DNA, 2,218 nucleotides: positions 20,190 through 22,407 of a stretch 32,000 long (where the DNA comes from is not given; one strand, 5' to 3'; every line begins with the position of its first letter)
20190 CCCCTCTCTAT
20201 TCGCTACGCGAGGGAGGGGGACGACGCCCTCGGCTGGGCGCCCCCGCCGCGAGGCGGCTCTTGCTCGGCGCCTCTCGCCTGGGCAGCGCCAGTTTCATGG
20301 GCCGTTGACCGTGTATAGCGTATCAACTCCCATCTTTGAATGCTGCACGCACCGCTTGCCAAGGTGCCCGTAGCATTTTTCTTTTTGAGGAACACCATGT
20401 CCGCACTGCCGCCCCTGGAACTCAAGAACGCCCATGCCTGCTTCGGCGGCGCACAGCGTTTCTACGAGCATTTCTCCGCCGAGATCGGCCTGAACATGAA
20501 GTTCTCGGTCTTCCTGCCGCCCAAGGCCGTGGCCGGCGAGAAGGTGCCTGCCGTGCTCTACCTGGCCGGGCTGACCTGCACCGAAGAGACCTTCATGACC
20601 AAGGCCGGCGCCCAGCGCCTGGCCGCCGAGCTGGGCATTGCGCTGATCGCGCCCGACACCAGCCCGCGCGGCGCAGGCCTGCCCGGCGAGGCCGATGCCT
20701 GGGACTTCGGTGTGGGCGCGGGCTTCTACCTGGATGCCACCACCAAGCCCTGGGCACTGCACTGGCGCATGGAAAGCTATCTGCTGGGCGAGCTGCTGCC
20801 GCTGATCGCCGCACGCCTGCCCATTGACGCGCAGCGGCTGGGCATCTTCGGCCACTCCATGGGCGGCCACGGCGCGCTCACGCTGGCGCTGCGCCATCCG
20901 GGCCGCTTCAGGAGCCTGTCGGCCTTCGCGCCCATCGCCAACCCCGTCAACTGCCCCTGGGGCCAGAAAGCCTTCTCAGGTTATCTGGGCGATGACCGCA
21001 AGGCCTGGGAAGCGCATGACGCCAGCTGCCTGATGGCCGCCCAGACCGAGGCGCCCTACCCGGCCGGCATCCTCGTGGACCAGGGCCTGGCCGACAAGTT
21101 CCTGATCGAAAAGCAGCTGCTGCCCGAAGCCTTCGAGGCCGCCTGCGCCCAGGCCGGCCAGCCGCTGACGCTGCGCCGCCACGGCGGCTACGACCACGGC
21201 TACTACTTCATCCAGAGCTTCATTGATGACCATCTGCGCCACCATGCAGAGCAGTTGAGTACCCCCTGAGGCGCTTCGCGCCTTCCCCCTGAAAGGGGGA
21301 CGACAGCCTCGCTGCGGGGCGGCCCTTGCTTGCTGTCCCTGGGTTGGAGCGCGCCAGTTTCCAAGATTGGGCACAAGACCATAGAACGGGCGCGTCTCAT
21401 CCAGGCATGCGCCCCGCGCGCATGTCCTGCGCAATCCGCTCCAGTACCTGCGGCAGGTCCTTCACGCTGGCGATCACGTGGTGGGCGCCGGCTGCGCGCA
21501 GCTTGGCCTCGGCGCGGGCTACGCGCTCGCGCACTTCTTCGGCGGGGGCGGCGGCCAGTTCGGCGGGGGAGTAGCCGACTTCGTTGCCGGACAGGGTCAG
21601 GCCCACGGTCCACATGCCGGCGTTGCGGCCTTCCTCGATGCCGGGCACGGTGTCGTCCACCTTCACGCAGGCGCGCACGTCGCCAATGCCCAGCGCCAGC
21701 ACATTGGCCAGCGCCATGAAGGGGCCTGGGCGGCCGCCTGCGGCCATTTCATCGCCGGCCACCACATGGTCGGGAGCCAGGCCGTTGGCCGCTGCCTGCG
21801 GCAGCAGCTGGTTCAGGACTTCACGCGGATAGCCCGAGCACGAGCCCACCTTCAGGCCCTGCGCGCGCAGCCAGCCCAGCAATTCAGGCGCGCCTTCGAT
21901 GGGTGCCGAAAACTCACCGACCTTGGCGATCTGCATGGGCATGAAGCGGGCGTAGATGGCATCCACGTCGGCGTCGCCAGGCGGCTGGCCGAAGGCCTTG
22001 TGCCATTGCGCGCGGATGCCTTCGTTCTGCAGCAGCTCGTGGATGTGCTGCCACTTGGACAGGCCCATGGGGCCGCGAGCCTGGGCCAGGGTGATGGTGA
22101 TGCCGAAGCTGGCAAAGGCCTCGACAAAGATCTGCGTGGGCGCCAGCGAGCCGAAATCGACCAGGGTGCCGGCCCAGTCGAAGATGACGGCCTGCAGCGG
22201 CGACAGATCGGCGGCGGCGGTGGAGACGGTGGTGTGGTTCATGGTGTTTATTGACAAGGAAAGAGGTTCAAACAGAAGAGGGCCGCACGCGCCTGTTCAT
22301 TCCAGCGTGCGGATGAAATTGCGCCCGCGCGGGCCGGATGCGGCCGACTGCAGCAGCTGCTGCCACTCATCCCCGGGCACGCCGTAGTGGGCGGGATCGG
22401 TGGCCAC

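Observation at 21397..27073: Phosphonate operon phnDCE-FeADH-phnX without phnW: candidate 2-hydroxyethylphosphonate uptake and oxidation pathway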

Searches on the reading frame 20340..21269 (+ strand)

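Call 3: search_protein_families(library=pfam, proteins=[window:20340-21269:+])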
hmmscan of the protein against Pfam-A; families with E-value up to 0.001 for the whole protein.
window:20340-21269:+ (309 aa): 5 families
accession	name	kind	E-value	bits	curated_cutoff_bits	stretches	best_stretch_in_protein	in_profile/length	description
PF00756.26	Esterase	-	3.6e-56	191.2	22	1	46-300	1-250/251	Putative esterase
PF00326.27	Peptidase_S9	-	1.5e-05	25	22.6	1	161-289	60-190/213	Prolyl oligopeptidase family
PF12146.15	Hydrolase_4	-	4.7e-05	23.2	27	1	166-217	77-131/239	Serine aminopeptidase, S33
PF00561.26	Abhydrolase_1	-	0.00021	21.5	25.8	1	159-198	63-102/245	alpha/beta hydrolase fold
PF12740.14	PETase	-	0.00043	20.2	28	1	162-200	122-156/263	PET hydrolase-like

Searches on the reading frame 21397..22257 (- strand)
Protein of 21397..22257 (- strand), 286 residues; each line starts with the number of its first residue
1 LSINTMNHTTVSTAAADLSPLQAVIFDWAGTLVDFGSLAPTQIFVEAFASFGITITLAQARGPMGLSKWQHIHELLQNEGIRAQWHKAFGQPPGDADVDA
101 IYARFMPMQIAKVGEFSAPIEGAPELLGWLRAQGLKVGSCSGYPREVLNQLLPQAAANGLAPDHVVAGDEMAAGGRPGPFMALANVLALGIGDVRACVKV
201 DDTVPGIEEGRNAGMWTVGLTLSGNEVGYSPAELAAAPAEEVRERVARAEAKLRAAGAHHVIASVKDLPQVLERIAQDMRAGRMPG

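Call 3: search_protein_families(library=pfam, proteins=[window:21397-22257:-])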
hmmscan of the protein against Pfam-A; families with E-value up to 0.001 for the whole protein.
window:21397-22257:- (286 aa): 3 families
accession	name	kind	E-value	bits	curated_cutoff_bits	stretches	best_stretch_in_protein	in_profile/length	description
PF00702.32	Hydrolase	-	4.8e-16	60.2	26.4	1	22-214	2-191/191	haloacid dehalogenase-like hydrolase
PF13419.12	HAD_2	-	4.3e-08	33.9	23.8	1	24-219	1-177/178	Haloacid dehalogenase-like hydrolase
PF12710.13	HAD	-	0.0002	22.3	27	0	24-168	1-130/189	haloacid dehalogenase-like hydrolase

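Call 4: search_protein_families(library=ncbifam, proteins=[window:21397-22257:-], max_evalue=0.00001)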
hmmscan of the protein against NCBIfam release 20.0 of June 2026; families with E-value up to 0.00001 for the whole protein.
window:21397-22257:- (286 aa): 8 families
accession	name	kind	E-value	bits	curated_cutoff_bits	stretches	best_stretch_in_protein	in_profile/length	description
TIGR01422.2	phosphonatase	equivalog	3.1e-98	328.1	220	1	21-272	1-251/251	phosphonoacetaldehyde hydrolase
TIGR03351.1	PhnX-like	hypoth_equivalog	8.9e-28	97.7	218.9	1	23-247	3-213/220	phosphonatase-like hydrolase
NF053741.1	noncata_PA2803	equivalog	4.3e-16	59.5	240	1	23-283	2-189/191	HAD superfamily inactivated hydrolase PcrP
TIGR01509.1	HAD-SF-IA-v3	subfamily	3.1e-13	50.2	29.4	1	89-219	38-153/154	HAD-IA family hydrolase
TIGR01449.2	PGP_bact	equivalog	4.6e-09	36.1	180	1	24-224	1-187/213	phosphoglycolate phosphatase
NF008087.0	PRK10826.1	equivalog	6.2e-09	35.8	191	1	20-218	6-189/222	hexitol phosphatase HxpB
TIGR02009.1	PGMB-YQAB-SF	subfamily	7.5e-08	32.8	153.35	1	22-218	2-184/186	beta-phosphoglucomutase family hydrolase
NF007854.0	PRK10563.1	equivalog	9.3e-06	25.5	211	0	20-215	3-180/221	6-phosphogluconate phosphatase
